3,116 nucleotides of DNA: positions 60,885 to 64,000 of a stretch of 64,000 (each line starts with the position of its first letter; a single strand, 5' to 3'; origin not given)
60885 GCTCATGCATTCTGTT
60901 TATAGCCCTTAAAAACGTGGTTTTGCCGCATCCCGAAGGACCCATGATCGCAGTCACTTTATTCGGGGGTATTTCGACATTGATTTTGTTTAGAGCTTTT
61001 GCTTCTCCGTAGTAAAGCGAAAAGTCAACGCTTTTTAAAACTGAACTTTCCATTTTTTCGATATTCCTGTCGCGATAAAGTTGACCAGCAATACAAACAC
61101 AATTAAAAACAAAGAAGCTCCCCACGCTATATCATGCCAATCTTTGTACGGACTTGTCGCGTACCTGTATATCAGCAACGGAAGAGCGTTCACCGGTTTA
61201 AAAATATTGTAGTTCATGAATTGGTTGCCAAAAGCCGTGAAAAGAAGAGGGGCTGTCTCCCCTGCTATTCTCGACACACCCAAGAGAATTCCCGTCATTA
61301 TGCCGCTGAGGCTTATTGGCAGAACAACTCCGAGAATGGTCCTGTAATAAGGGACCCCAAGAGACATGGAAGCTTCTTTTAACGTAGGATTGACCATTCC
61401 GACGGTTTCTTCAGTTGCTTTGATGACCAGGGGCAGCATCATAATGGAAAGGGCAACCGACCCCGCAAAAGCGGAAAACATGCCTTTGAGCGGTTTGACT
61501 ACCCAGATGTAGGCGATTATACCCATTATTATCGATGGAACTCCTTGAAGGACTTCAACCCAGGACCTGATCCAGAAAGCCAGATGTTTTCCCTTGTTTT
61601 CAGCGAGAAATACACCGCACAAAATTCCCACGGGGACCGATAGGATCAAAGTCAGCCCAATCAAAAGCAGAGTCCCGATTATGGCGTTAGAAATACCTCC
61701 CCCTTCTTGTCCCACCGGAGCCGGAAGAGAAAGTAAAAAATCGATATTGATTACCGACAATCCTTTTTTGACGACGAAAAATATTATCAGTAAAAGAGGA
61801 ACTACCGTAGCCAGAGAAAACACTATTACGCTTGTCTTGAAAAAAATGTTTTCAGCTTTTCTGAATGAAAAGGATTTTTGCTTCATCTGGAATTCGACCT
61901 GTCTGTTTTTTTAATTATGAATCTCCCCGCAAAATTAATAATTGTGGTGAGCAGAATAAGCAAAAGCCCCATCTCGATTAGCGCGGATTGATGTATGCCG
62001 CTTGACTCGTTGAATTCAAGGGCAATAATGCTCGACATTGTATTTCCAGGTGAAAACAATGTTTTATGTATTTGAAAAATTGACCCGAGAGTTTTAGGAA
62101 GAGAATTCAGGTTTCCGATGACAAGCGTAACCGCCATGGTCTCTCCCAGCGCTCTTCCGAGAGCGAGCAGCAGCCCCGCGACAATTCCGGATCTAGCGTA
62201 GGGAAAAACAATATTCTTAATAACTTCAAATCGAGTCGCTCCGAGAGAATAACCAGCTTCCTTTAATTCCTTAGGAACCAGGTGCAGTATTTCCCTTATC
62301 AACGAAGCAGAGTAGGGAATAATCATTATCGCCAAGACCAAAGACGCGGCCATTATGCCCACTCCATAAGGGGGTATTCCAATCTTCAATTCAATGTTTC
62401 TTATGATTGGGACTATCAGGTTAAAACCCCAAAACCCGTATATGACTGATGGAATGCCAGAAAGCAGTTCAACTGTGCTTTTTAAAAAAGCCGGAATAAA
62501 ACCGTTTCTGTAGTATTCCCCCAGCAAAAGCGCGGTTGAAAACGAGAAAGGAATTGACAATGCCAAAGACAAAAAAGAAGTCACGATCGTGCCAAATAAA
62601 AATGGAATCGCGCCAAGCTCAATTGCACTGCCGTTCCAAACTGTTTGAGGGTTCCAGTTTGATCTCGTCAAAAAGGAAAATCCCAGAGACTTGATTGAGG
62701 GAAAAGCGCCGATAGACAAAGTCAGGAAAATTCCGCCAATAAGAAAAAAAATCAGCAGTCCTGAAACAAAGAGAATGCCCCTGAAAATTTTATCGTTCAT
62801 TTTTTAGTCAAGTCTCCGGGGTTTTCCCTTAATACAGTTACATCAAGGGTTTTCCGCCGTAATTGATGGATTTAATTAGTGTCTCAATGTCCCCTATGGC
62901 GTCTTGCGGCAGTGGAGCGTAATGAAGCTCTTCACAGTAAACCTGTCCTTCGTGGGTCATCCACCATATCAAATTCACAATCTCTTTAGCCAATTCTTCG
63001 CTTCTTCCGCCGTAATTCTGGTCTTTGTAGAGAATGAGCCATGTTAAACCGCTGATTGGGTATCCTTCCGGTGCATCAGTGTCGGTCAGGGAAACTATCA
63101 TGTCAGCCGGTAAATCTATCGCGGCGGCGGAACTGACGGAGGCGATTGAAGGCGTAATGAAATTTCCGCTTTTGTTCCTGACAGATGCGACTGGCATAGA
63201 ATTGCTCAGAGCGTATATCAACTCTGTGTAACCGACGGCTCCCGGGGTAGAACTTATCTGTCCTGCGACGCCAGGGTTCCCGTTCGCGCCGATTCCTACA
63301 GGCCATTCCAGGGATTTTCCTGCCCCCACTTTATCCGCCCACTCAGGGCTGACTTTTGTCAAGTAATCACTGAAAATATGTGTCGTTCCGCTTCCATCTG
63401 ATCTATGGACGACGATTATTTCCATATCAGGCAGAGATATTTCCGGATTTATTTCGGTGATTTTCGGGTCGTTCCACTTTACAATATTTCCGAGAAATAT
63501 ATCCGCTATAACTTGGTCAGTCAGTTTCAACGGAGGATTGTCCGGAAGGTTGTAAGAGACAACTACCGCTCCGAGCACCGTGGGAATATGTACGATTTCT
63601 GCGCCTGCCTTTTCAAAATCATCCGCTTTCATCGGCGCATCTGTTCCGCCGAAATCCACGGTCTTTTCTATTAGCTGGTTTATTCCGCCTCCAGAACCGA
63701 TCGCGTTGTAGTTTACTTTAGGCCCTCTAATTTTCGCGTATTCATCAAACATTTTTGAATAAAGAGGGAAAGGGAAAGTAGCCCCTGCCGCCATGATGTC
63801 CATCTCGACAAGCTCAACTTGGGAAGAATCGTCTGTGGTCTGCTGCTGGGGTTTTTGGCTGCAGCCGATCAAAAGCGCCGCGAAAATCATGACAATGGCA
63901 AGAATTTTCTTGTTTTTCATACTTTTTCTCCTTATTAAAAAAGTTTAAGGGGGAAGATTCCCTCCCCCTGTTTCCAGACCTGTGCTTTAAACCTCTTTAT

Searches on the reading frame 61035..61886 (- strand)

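Call 20: search_protein_families(library=ncbifam, proteins=[window:61035-61886:-], max_evalue=0.001)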
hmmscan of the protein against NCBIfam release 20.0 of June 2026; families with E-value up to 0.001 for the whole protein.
window:61035-61886:- (283 aa): 15 families
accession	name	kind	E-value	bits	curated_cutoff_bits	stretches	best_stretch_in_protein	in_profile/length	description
TIGR00974.1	3a0107s02c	equivalog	1.2e-78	264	193.45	1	16-278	4-269/272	phosphate ABC transporter permease PstA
NF008430.0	PRK11268.1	equivalog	2.4e-65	220.5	439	1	2-278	16-292/295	phosphate ABC transporter permease PstA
TIGR02138.1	phosphate_pstC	equivalog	9.3e-36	123.3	196.45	1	15-279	3-295/296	phosphate ABC transporter permease subunit PstC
TIGR02141.1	modB_ABC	equivalog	1.1e-11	44.8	182.6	1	73-270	4-200/208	molybdate ABC transporter permease subunit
NF008435.0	PRK11275.1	equivalog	3.3e-10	39.6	502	1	140-277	171-306/319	phosphate ABC transporter permease PstC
NF006939.0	PRK09421.1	equivalog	6.4e-10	38.8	262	1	76-252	19-199/230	molybdate ABC transporter permease subunit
TIGR02139.1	permease_CysT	equivalog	6.9e-08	32.4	246.1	1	126-268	119-253/265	sulfate ABC transporter permease subunit CysT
TIGR01581.1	Mo_ABC_porter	hypoth_equivalog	2e-07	30.7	210.3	1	133-268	97-224/225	ABC transporter permease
TIGR01097.1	PhnE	equivalog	6e-06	25.9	216.7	1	65-197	57-185/252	phosphonate ABC transporter, permease protein PhnE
NF007044.0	PRK09497.1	equivalog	1.7e-05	24.4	348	1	123-203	133-214/285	spermidine/putrescine ABC transporter permease PotB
TIGR03226.1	PhnU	equivalog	2.9e-05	23.7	283.45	1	129-245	169-275/311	2-aminoethylphosphonate ABC transporter permease subunit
TIGR03416.1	ABC_choXWV_perm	equivalog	3.2e-05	23.5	363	1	20-200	38-211/267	choline ABC transporter permease subunit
NF008208.0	PRK10971.1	equivalog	6e-05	22.7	415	1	140-221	141-221/277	sulfate/thiosulfate ABC transporter permease CysT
TIGR00969.1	3a0106s02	subfamily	9.6e-05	22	240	0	133-268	137-264/272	sulfate ABC transporter permease subunit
NF040839.1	tungstate_WtpB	equivalog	0.00051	19.7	340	1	65-221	42-207/251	tungstate ABC transporter permease WtpB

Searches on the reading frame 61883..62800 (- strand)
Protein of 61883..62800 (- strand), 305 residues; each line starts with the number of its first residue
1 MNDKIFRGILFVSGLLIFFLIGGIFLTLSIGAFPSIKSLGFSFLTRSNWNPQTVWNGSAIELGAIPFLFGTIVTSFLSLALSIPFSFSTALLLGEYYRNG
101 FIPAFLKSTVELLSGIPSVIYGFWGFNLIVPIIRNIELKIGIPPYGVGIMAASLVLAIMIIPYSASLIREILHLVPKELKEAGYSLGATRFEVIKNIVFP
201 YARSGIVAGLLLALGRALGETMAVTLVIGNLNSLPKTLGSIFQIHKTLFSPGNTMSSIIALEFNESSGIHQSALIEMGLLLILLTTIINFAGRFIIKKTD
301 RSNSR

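Call 20: search_protein_families(library=ncbifam, proteins=[window:61883-62800:-], max_evalue=0.001)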
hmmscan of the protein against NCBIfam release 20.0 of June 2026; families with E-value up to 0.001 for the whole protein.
window:61883-62800:- (305 aa): 25 families
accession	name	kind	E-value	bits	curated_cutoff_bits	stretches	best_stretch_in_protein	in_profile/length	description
TIGR02138.1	phosphate_pstC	equivalog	9.2e-77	258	196.45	1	3-298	1-294/296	phosphate ABC transporter permease subunit PstC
NF008435.0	PRK11275.1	equivalog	7.7e-65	219.1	502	1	2-303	15-316/319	phosphate ABC transporter permease PstC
TIGR00974.1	3a0107s02c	equivalog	4.7e-41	140.7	193.45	1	11-299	6-270/272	phosphate ABC transporter permease PstA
NF008430.0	PRK11268.1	equivalog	2.6e-13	49.7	439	1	20-224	45-228/295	phosphate ABC transporter permease PstA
NF006939.0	PRK09421.1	equivalog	1.9e-12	47.1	262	1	74-241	18-185/230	molybdate ABC transporter permease subunit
TIGR02139.1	permease_CysT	equivalog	2.4e-12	47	246.1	1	129-233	117-216/265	sulfate ABC transporter permease subunit CysT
TIGR01581.1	Mo_ABC_porter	hypoth_equivalog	9e-11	41.7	210.3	1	71-238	26-192/225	ABC transporter permease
TIGR02141.1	modB_ABC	equivalog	1.6e-10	40.9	182.6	1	72-239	4-170/208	molybdate ABC transporter permease subunit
TIGR00969.1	3a0106s02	subfamily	1.8e-10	40.7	240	1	72-238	67-232/272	sulfate ABC transporter permease subunit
NF008208.0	PRK10971.1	equivalog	3e-09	36.8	415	1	152-232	143-223/277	sulfate/thiosulfate ABC transporter permease CysT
NF038017.1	ABC_perm1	subfamily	4.2e-08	33.4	100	1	77-238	11-160/184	ABC transporter permease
TIGR02140.1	permease_CysW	equivalog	5.5e-08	32.6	329.1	1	71-240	52-220/261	sulfate ABC transporter permease subunit CysW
TIGR03004.1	ectoine_ehuC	equivalog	1.3e-06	28.5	196.95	1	71-207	11-138/214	ectoine/hydroxyectoine ABC transporter permease subunit EhuC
NF008049.0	PRK10782.1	subfamily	1.1e-05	25.2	212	1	71-215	20-155/217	methionine ABC transporter permease MetI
NF040839.1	tungstate_WtpB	equivalog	1.8e-05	24.5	340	1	71-227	53-203/251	tungstate ABC transporter permease WtpB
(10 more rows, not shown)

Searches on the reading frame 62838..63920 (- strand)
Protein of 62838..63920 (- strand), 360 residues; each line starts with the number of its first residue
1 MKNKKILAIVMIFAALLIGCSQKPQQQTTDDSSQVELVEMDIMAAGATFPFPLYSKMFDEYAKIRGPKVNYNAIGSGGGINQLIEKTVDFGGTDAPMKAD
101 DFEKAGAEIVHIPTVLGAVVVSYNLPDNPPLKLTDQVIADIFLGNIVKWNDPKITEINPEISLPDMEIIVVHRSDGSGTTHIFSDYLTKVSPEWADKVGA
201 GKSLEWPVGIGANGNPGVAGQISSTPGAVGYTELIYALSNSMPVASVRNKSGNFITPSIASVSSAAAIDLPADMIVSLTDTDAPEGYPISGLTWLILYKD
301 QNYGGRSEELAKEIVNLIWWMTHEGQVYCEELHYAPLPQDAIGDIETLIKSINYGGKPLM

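Call 20: search_protein_families(library=ncbifam, proteins=[window:62838-63920:-], max_evalue=0.001)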
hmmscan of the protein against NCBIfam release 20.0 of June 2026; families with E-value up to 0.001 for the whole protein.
window:62838-63920:- (360 aa): 4 families
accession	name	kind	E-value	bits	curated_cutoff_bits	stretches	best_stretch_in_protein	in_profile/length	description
TIGR00975.1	3a0107s03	equivalog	5.6e-109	364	205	1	42-352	1-314/315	phosphate ABC transporter substrate-binding protein PstS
NF008171.0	PRK10918.1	equivalog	2e-79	267.1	339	1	37-350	24-334/346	phosphate ABC transporter substrate-binding protein PstS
TIGR02136.1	ptsS_2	subfamily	2.3e-25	89.4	206.6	1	5-264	8-246/295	phosphate ABC transporter substrate-binding protein PstS family protein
TIGR04505.1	PtsS_plasma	equivalog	2.5e-06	27.1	175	0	134-237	171-264/334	phosphate ABC transporter substrate-binding protein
